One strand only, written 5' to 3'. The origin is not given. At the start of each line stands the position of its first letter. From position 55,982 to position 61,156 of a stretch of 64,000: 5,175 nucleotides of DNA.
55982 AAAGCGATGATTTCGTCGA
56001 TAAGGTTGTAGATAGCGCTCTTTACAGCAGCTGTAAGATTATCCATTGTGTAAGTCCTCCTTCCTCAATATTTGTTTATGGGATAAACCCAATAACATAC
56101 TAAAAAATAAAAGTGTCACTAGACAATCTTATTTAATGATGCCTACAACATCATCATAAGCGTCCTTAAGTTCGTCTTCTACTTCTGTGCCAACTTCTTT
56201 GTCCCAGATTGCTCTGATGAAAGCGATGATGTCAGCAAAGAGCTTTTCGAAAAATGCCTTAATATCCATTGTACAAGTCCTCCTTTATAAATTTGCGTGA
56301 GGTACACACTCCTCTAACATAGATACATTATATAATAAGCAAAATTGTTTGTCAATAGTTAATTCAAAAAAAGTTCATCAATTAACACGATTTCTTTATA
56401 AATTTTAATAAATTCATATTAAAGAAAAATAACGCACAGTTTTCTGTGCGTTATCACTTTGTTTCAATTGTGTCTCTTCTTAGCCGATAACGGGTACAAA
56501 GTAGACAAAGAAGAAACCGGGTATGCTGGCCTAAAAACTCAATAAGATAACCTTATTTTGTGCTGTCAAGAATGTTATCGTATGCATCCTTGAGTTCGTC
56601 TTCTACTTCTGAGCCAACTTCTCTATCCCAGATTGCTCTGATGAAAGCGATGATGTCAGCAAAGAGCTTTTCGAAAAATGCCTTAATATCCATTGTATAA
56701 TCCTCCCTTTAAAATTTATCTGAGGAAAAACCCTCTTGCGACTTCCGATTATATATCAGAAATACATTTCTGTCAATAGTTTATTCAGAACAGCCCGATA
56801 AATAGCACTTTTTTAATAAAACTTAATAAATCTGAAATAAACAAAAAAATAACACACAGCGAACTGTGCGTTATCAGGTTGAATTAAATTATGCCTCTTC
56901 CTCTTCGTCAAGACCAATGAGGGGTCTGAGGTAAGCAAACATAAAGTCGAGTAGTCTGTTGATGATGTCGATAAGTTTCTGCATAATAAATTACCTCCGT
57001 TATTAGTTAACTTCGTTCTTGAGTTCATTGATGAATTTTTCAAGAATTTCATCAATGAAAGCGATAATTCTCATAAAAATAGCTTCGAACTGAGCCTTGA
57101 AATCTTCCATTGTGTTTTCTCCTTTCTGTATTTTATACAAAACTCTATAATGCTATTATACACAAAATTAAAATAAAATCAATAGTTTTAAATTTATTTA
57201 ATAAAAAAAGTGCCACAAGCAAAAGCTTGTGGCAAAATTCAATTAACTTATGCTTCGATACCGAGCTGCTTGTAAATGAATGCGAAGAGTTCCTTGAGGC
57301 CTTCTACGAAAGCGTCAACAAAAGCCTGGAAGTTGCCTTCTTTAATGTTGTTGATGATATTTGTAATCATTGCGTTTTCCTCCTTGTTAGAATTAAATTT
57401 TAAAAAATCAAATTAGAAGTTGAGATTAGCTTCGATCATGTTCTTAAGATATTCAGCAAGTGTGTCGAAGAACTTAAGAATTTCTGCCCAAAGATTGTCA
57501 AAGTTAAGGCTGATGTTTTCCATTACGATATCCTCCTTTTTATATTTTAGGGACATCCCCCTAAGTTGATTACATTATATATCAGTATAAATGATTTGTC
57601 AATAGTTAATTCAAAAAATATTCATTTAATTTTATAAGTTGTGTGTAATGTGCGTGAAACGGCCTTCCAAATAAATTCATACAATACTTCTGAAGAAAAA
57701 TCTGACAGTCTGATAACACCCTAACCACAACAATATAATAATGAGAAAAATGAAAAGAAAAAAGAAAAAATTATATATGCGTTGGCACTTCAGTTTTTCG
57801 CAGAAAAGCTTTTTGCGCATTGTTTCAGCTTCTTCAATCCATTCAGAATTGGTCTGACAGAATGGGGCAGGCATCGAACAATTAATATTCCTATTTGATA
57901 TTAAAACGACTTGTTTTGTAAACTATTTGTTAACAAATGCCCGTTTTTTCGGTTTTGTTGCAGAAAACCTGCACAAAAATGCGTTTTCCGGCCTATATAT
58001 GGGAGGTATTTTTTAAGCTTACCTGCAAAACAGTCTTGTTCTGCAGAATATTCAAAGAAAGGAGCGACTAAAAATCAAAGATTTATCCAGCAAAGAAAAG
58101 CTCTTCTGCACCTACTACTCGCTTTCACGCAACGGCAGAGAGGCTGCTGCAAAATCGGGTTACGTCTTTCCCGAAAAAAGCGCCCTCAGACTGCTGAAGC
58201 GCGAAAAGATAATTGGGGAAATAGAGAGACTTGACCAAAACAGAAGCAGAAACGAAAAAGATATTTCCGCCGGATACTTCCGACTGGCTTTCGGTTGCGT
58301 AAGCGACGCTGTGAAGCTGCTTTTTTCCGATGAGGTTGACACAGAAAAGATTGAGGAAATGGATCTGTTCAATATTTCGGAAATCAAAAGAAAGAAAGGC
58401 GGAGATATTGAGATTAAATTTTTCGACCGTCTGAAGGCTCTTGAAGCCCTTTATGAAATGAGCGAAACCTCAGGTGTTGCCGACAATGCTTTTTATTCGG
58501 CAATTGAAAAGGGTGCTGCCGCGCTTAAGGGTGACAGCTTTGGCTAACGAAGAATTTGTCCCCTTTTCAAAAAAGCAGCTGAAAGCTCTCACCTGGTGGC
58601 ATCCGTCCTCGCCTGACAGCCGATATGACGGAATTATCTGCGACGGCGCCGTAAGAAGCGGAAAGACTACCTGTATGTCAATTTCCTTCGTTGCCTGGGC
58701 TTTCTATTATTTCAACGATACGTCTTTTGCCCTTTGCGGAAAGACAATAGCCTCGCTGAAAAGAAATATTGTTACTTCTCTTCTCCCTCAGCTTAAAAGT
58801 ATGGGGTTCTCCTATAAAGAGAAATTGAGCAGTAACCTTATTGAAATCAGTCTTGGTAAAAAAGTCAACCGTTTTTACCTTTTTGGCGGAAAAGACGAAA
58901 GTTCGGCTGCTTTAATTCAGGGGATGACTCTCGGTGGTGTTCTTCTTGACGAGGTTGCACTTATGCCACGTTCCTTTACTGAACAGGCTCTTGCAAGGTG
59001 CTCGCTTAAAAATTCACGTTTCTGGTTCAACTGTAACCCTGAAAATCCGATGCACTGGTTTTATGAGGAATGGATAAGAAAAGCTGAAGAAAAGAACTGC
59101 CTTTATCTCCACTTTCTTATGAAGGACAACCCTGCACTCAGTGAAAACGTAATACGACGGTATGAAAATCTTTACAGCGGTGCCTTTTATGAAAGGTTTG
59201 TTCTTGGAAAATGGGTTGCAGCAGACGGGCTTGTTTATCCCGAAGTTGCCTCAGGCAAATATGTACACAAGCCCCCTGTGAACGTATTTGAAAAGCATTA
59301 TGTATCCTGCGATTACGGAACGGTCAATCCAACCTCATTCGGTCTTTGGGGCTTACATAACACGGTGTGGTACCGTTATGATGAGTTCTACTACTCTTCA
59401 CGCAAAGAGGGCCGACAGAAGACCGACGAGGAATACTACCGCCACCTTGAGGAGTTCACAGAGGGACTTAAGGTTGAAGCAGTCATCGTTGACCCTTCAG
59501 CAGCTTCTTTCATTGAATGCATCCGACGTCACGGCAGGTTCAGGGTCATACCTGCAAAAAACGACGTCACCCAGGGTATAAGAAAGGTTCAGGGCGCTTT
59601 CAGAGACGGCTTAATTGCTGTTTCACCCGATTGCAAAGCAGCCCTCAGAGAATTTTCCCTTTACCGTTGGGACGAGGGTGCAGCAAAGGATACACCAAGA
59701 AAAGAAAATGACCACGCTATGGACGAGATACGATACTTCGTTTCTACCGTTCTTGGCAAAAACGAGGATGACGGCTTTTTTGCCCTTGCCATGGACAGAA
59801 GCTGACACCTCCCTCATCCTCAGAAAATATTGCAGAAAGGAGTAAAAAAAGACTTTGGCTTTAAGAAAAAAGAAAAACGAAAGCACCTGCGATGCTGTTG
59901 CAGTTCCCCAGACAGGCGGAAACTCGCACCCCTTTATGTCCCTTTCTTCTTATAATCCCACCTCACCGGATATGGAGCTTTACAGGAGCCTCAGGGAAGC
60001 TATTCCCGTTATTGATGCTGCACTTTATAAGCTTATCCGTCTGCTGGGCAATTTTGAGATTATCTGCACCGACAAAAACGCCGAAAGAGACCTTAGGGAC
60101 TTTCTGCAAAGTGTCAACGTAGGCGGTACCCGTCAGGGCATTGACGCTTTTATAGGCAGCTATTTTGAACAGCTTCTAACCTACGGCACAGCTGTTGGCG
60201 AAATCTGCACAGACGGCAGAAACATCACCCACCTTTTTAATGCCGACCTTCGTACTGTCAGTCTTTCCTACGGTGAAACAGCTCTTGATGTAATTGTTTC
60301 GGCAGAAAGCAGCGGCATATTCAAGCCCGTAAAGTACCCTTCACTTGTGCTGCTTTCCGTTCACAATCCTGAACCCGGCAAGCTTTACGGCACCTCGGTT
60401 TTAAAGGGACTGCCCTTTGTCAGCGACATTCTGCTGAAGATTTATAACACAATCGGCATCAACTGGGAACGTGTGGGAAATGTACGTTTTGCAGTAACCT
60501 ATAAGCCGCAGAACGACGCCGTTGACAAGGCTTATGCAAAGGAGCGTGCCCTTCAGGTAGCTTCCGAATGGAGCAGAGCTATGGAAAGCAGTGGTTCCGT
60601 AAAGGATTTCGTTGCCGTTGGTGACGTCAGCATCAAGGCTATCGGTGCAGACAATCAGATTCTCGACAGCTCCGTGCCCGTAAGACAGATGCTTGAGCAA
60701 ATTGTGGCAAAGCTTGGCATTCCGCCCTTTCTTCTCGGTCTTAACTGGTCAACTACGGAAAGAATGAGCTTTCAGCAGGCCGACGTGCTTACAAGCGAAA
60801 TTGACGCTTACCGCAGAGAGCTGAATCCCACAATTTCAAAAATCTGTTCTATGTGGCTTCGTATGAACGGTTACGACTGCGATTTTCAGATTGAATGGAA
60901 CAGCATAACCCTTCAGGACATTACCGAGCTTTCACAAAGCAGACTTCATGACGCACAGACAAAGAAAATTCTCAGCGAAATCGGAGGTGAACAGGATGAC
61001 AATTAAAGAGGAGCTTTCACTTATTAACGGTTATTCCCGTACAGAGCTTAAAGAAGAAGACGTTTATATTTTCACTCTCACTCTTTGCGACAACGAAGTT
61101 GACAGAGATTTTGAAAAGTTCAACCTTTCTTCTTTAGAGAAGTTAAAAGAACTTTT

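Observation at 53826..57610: Array of 16 independently expressed micro-genes encoding acidic amphipathic peptides, between mfd and a phage head module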

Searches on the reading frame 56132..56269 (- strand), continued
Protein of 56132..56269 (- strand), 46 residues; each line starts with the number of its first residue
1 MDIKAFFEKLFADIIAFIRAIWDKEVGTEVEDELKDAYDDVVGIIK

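Call 73: find_encoding_contigs(protein=P0062, flank=7000, max_places=2)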
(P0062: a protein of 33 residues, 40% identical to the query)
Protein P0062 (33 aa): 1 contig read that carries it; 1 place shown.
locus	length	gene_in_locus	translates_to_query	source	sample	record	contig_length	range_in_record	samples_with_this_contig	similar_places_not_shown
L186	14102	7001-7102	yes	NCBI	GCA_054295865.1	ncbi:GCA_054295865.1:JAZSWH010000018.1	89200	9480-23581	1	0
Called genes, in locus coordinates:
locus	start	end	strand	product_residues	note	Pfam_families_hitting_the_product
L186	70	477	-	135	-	-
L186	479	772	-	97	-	-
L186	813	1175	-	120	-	-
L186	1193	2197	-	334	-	PF25209:Phage_capsid_4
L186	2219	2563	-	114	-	-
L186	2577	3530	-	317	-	-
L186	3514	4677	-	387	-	PF04860:Phage_portal (weak)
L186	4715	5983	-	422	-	PF03237:Terminase_6N, PF04466:Terminase_3 (weak)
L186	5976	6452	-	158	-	PF03592:Terminase_2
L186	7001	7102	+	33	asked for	-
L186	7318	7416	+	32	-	-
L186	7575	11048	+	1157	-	PF17757:UvrB_inter, PF02559:CarD_TRCF_RID, PF04851:ResIII, PF00270:DEAD, PF22590:Cas3-like_C_2 (faint), PF00271:Helicase_C, PF03461:TRCF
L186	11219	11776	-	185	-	-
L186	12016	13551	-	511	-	PF13347:MFS_2, PF07690:MFS_1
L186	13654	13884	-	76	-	PF00403:HMA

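Call 92: search_protein_families(library=padloc, max_evalue=1, proteins=[window:56132-56269:-])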
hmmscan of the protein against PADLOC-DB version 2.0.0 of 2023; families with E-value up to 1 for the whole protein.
seq(46 aa): 0 families

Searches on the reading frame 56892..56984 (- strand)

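Call 29: search_protein_families(library=phrogs, max_evalue=1, proteins=[window:56892-56984:-])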
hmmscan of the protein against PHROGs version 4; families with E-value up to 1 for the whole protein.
seq(31 aa): 1 family
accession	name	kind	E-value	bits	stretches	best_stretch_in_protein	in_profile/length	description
phrog_7312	-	unknown function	0.29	11.7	1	9-30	90-111/189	-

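Call 91: search_protein_families(library=pfam, max_evalue=10, proteins=[window:56892-56984:-])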
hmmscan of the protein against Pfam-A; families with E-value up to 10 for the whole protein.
seq(31 aa): 0 families

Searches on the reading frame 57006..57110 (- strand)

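Call 29: search_protein_families(library=phrogs, max_evalue=1, proteins=[window:57006-57110:-])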
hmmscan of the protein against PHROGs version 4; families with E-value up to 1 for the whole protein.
seq(35 aa): 1 family
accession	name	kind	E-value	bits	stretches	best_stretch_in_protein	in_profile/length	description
phrog_16124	-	unknown function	0.061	14.3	1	1-34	1-34/169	-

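Call 91: search_protein_families(library=pfam, max_evalue=10, proteins=[window:57006-57110:-])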
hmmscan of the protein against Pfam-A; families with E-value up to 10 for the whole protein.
seq(35 aa): 0 families

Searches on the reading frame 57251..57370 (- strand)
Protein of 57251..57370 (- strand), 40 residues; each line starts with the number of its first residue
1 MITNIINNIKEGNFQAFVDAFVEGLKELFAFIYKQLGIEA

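Call 29: search_protein_families(library=phrogs, max_evalue=1, proteins=[window:57251-57370:-])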
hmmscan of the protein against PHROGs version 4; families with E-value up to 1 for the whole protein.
seq(40 aa): 1 family
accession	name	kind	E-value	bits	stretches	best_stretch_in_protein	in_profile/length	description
phrog_26444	-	unknown function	0.025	15.6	1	7-30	9-32/56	-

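Call 91: search_protein_families(library=pfam, max_evalue=10, proteins=[window:57251-57370:-])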
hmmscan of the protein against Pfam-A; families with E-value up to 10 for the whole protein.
seq(40 aa): 0 families

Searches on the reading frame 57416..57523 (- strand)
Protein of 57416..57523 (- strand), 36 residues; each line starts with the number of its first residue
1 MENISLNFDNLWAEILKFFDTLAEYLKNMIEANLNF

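Call 29: search_protein_families(library=phrogs, max_evalue=1, proteins=[window:57416-57523:-])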
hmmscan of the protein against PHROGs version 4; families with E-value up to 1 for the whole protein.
seq(36 aa): 0 families

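Call 91: search_protein_families(library=pfam, max_evalue=10, proteins=[window:57416-57523:-])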
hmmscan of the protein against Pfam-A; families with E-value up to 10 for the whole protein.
seq(36 aa): 0 families

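Call 92: search_protein_families(library=padloc, max_evalue=1, proteins=[window:57416-57523:-])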
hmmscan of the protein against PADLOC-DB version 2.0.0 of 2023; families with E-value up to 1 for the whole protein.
seq(36 aa): 0 families

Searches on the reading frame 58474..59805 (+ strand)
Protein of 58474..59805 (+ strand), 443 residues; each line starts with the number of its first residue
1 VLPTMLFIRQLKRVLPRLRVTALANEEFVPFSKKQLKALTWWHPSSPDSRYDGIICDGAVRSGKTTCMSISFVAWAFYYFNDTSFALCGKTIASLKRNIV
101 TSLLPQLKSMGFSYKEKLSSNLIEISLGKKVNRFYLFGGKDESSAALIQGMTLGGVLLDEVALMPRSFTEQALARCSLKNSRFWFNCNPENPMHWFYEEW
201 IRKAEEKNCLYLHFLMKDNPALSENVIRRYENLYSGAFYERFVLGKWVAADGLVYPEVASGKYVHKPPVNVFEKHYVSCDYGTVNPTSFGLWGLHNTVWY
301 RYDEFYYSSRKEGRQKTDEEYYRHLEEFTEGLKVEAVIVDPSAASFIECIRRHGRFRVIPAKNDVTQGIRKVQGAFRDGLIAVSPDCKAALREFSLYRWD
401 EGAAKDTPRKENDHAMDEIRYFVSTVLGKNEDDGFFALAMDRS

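Call 28: search_protein_families(library=pfam, max_evalue=0.001, proteins=[window:58474-59805:+])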
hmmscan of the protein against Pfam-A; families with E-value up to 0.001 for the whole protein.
window:58474-59805:+ (443 aa): 3 families
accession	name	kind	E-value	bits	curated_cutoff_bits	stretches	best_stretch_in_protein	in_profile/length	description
PF03237.21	Terminase_6N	-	1e-15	58.4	22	1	58-256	4-209/215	Terminase large subunit, T4likevirus-type, N-terminal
PF04466.19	Terminase_3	-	1.5e-07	31.6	23.2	1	56-235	7-188/201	Phage terminase large subunit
PF17289.8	Terminase_6C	-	0.00012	22.6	22.6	1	303-423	24-152/155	Terminase RNaseH-like domain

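Call 33: find_related_loci(query=window:58474-59805:+, collection=viral_contigs, flank=8000)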
Query window:58474-59805:+ (443 aa) in viral_contigs; peptide patterns used: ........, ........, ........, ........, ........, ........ (x = any residue, [..] = any of these).
600 stretches matched a pattern (row limit reached: there are more); 594 encode a relative of the query (tblastn E <= 1e-3); the best 80 are kept; 80 distinct loci.
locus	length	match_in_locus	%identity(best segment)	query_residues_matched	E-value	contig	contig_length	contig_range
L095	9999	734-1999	66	19-442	0e+0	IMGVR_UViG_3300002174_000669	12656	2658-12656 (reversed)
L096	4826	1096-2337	64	27-442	0e+0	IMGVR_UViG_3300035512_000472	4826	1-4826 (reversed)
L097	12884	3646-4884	64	27-440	0e+0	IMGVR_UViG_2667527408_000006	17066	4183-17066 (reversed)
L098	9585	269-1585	60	7-443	1e-180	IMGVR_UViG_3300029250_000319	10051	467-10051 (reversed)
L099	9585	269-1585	59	7-443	0e+0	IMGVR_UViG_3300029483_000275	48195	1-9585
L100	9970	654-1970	60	7-443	6e-180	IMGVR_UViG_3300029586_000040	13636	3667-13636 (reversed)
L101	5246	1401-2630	62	31-442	0e+0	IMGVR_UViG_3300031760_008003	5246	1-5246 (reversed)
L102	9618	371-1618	61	27-442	7e-178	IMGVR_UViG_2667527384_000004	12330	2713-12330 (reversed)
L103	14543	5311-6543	61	31-443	2e-174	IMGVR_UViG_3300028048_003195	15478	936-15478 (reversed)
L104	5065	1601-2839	62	27-442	9e-178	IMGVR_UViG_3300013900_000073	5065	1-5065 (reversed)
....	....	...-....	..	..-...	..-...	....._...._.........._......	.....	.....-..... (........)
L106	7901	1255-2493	62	27-442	1e-173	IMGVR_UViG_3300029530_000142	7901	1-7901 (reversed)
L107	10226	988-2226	62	27-442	3e-173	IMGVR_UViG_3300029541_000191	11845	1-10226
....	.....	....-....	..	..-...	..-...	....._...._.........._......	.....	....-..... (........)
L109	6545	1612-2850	62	27-442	3e-174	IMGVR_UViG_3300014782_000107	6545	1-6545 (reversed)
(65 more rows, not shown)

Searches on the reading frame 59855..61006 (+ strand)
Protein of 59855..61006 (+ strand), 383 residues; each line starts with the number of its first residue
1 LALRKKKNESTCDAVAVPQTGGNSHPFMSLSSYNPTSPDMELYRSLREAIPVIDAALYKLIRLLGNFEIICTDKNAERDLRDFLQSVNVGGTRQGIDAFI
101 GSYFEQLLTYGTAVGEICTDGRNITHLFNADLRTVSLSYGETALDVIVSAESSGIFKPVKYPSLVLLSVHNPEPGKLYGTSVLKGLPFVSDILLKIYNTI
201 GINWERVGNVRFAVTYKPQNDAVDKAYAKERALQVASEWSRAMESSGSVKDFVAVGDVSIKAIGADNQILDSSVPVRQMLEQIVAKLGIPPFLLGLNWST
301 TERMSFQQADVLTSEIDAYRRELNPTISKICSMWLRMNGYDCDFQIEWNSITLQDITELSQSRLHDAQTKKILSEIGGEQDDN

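Call 28: search_protein_families(library=pfam, max_evalue=0.001, proteins=[window:59855-61006:+])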
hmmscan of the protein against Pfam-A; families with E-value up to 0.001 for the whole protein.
window:59855-61006:+ (383 aa): 1 family
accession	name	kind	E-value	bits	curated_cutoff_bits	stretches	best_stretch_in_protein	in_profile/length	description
PF04860.17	Phage_portal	-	1.1e-07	31.8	39.1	1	98-345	53-282/321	Phage portal protein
